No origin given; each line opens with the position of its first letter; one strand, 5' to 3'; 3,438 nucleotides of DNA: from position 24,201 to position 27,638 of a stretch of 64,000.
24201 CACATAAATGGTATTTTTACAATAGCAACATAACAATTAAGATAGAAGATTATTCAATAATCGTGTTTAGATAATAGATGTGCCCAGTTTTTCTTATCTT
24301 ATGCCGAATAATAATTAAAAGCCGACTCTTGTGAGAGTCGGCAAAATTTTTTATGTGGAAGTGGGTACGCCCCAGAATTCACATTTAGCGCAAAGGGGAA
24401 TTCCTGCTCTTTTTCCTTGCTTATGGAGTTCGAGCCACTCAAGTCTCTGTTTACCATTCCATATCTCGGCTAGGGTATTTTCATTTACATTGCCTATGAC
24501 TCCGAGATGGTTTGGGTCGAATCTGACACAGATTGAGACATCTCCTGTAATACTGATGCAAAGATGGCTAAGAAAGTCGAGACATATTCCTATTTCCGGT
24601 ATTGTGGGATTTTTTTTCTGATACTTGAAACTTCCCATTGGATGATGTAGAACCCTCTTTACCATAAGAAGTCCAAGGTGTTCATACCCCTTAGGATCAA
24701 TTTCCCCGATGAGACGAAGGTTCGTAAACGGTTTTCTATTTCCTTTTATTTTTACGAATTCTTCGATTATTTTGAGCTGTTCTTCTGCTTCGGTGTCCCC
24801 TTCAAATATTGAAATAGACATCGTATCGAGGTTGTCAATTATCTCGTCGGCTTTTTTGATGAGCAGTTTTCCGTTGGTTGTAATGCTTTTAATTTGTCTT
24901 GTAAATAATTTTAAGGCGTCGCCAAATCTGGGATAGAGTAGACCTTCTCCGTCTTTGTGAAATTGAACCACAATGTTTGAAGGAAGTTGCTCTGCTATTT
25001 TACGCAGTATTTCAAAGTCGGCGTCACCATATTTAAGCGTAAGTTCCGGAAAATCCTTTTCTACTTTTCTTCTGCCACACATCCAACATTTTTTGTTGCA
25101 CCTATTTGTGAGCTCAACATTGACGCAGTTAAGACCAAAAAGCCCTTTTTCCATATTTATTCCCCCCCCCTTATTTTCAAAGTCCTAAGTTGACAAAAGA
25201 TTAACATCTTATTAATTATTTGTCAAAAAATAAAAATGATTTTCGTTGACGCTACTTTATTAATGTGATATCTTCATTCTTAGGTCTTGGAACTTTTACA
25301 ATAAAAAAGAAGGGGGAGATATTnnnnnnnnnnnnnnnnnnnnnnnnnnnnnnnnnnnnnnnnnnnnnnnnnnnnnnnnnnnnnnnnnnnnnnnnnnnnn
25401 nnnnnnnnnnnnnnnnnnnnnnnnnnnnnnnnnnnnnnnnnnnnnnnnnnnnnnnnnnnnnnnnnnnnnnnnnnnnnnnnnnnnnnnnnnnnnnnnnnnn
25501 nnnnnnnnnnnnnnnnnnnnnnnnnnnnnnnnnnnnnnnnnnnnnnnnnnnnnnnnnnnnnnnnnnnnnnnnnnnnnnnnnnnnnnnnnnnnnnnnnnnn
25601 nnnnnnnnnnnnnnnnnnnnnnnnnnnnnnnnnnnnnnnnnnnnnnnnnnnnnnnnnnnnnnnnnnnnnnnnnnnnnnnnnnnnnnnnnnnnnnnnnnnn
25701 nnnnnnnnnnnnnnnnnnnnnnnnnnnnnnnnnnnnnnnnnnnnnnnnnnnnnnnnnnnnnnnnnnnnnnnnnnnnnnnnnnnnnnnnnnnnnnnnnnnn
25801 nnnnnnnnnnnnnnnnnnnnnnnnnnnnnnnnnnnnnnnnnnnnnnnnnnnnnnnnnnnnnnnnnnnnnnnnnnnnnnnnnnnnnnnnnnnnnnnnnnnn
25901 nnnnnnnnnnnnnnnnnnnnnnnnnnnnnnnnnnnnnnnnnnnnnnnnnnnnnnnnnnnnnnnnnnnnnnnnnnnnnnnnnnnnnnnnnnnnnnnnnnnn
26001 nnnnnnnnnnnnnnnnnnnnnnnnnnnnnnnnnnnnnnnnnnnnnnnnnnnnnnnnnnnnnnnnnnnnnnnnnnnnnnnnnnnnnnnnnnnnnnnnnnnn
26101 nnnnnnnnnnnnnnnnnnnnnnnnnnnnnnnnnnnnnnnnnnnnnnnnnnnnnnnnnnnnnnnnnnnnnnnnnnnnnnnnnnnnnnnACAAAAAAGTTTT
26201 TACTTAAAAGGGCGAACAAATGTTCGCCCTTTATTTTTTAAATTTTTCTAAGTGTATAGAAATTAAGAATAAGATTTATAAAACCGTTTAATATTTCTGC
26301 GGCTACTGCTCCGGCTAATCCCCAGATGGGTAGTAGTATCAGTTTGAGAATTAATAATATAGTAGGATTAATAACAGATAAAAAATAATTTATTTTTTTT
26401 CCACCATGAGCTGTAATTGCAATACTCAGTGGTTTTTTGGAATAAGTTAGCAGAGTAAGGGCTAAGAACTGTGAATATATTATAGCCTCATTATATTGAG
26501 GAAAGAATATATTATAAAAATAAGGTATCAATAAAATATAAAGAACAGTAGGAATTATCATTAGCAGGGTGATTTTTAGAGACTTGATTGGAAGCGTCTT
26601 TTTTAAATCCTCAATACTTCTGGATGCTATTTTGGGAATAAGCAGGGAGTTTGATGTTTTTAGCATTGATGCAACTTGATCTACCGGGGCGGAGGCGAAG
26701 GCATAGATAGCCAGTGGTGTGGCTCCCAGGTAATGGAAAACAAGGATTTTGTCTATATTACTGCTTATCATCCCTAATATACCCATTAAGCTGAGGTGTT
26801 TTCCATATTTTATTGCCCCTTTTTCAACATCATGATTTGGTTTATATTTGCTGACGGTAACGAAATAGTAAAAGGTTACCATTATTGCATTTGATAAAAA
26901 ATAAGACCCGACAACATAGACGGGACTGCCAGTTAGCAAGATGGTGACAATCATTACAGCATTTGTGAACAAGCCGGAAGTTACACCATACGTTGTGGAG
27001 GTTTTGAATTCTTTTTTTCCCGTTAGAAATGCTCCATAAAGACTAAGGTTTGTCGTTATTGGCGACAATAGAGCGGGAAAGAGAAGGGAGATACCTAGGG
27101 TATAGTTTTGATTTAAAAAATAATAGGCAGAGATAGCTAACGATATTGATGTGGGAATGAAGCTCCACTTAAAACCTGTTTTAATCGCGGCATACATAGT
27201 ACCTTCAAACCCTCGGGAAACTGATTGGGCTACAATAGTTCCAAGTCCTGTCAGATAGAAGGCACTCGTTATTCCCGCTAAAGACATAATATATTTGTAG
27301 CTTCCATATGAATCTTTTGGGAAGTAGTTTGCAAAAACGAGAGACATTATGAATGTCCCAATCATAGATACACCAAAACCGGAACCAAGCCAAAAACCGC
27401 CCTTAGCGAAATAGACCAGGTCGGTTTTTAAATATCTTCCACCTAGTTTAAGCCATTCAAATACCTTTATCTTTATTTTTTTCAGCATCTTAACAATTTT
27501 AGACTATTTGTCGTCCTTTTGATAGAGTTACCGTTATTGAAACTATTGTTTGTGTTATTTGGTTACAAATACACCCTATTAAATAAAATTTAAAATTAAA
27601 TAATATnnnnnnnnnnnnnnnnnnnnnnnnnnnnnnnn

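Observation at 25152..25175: G9 homopolymer as the ribosome-binding site of the small radical SAM gene: candidate phase-variable switch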

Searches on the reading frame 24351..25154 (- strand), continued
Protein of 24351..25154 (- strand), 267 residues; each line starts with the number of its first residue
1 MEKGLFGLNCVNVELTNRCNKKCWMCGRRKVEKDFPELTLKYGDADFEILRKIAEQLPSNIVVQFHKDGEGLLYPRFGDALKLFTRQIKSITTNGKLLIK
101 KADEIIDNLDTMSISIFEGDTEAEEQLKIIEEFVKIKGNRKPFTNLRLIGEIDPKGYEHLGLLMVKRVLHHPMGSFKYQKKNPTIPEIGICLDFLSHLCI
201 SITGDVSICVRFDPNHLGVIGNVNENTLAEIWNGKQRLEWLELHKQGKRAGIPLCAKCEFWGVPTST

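Call 24: find_encoding_contigs(protein=P0002, flank=2000, max_places=6)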
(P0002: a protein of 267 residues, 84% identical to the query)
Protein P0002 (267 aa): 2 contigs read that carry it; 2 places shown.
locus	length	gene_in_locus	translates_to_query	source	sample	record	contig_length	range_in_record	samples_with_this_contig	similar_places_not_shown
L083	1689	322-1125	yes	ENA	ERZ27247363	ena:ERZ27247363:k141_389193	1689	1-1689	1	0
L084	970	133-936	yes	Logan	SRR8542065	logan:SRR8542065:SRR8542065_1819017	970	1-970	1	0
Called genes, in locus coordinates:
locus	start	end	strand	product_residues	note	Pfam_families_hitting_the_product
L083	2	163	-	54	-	?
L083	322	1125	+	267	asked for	PF04055:Radical_SAM (weak), PF13186:SPASM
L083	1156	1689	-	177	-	?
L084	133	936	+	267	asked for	PF04055:Radical_SAM (weak), PF13186:SPASM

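Call 25: find_encoding_contigs(protein=P0003, flank=2000, max_places=6)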
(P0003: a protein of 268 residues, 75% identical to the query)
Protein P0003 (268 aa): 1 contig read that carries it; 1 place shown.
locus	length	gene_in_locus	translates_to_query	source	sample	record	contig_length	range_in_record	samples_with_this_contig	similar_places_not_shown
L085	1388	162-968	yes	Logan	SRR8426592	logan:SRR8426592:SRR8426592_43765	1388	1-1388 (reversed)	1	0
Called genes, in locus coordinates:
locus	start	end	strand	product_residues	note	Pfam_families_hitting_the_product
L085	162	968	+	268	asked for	PF04055:Radical_SAM (weak), PF13186:SPASM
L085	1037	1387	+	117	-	?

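Call 26: find_encoding_contigs(protein=P0004, flank=2000, max_places=6)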
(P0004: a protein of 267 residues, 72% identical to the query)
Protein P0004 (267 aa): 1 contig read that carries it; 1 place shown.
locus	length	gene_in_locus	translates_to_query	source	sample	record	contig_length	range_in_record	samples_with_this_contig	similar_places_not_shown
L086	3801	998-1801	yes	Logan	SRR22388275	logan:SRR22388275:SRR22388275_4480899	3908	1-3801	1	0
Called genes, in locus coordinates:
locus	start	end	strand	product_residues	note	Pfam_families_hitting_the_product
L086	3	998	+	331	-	?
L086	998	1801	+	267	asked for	PF04055:Radical_SAM (weak), PF13186:SPASM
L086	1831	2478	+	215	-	PF02348:CTP_transf_3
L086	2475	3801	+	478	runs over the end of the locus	?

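Call 32: find_related_loci(query=window:24351-25154:-, collection=metagenome_contigs, flank=1500)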
Query window:24351-25154:- (267 aa) in metagenome_contigs; peptide patterns used: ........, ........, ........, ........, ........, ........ (x = any residue, [..] = any of these).
351 stretches matched a pattern; 97 encode a relative of the query (tblastn E <= 1e-3); the best 80 are kept; 80 distinct loci.
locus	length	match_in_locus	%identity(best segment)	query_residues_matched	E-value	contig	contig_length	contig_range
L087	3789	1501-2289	70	4-266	8e-132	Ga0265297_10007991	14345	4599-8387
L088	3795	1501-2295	69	2-266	2e-131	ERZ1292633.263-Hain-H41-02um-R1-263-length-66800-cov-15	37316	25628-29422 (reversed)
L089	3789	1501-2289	70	4-266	2e-131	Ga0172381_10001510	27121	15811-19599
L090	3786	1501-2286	69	5-266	2e-130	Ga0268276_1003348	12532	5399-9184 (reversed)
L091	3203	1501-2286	70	5-266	5e-134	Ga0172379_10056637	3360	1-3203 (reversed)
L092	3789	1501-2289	68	5-267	2e-130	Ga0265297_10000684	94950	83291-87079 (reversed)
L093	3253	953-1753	67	1-267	6e-131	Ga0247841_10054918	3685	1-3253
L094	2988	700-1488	68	4-266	1e-130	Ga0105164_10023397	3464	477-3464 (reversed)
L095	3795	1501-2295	68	1-265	4e-126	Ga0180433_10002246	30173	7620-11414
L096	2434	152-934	66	5-265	2e-125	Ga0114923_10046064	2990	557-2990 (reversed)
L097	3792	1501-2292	68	5-266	4e-120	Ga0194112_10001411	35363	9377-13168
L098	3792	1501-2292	63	4-267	3e-120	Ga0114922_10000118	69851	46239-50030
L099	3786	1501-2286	66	5-266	3e-120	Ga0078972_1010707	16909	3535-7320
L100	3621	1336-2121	65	4-266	2e-120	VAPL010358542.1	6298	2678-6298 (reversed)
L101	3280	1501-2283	65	5-266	7e-120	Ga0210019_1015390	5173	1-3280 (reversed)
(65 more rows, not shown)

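Call 37: list_cluster_members(proteins=[P0001])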
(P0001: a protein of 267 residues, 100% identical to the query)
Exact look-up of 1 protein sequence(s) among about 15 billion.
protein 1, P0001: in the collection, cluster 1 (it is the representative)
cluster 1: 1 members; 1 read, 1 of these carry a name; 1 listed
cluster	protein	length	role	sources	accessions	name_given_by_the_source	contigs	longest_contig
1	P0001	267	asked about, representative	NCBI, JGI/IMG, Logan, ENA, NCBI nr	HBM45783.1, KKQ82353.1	MAG: molybdopterin cofactor synthesis protein MoaA [Parcubacteria group bacterium ...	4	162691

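Call 60: find_encoding_contigs(protein=window:24351-25154:-, flank=200, max_places=10)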
Protein window:24351-25154:- (267 aa): 9 contigs read that carry it; 2 places shown.
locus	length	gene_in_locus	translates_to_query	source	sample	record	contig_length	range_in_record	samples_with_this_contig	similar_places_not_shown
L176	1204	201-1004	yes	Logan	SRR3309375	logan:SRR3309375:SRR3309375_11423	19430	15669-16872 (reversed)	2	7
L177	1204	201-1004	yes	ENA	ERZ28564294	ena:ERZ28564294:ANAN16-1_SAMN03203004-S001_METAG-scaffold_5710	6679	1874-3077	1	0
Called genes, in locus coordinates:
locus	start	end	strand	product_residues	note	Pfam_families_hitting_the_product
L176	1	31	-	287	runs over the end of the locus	PF03102:NeuB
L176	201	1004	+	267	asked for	PF04055:Radical_SAM, PF13186:SPASM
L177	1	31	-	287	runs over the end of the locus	-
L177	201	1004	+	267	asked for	PF04055:Radical_SAM, PF13186:SPASM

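Call 64: search_solved_structures(query=window:24351-25154:-, max_evalue=0.01)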
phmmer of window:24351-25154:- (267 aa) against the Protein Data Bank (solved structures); distinct sequences matched with E-value up to 0.01: 5.
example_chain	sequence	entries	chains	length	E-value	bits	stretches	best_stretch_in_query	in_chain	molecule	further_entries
4m7t_A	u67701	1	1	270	2.2e-08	37.1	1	199-265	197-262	BtrN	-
4m7s_A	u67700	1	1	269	2.3e-08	37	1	199-265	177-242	BtrN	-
7bi7_A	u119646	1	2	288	6.7e-05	25.7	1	10-128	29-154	FeMo cofactor biosynthesis protein NifB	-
7jmb_A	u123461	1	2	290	6.8e-05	25.6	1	10-128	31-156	Nitrogenase iron-molybdenum cofactor biosynthesis protein NifB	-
7jma_A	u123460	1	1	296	7.2e-05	25.6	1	10-128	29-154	Nitrogenase iron-molybdenum cofactor biosynthesis protein NifB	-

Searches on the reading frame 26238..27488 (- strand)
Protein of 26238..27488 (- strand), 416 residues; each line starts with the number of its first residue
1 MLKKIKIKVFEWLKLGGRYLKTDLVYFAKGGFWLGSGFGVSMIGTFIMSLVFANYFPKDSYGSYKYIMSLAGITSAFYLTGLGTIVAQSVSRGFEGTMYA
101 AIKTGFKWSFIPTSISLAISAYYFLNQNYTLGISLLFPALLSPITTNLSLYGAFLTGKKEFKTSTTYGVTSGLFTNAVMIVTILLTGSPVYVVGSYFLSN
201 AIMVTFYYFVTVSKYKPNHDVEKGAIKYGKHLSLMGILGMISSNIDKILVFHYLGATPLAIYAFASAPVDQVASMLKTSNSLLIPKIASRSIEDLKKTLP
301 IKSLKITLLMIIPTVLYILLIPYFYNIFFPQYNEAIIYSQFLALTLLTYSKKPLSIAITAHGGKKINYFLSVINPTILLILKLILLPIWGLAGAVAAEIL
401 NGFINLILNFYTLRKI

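Call 7: search_protein_families(library=pfam, proteins=[window:26238-27488:-])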
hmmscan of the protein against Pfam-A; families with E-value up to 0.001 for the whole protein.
window:26238-27488:- (416 aa): 2 families
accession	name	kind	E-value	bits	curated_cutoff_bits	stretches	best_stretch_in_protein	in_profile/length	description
PF13440.11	Polysacc_synt_3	-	3e-11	43.6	23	1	58-320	8-274/293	Polysaccharide biosynthesis protein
PF01943.22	Polysacc_synt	-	1.2e-08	35.2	28.2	1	28-288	2-271/274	Polysaccharide biosynthesis protein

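Call 18: search_protein_families(library=ncbifam, proteins=[window:26238-27488:-], max_evalue=0.00001)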
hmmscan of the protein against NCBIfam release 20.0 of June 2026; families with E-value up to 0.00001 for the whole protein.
window:26238-27488:- (416 aa): 0 families

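Call 61: find_encoding_contigs(protein=window:26238-27488:-, flank=1300, max_places=10)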
Protein window:26238-27488:- (416 aa): 8 contigs read that carry it; 1 place shown.
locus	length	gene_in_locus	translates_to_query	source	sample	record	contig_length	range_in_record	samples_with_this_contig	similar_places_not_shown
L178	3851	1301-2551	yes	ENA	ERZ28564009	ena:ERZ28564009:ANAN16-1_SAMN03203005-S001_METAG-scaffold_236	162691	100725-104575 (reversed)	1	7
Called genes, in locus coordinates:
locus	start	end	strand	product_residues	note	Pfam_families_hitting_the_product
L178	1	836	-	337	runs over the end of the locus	PF13310:Virulence_RhuM, PF02661:Fic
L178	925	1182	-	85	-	PF01541:GIY-YIG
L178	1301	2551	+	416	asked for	PF01943:Polysacc_synt, PF13440:Polysacc_synt_3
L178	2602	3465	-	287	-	PF03102:NeuB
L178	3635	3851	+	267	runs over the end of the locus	PF04055:Radical_SAM, PF13186:SPASM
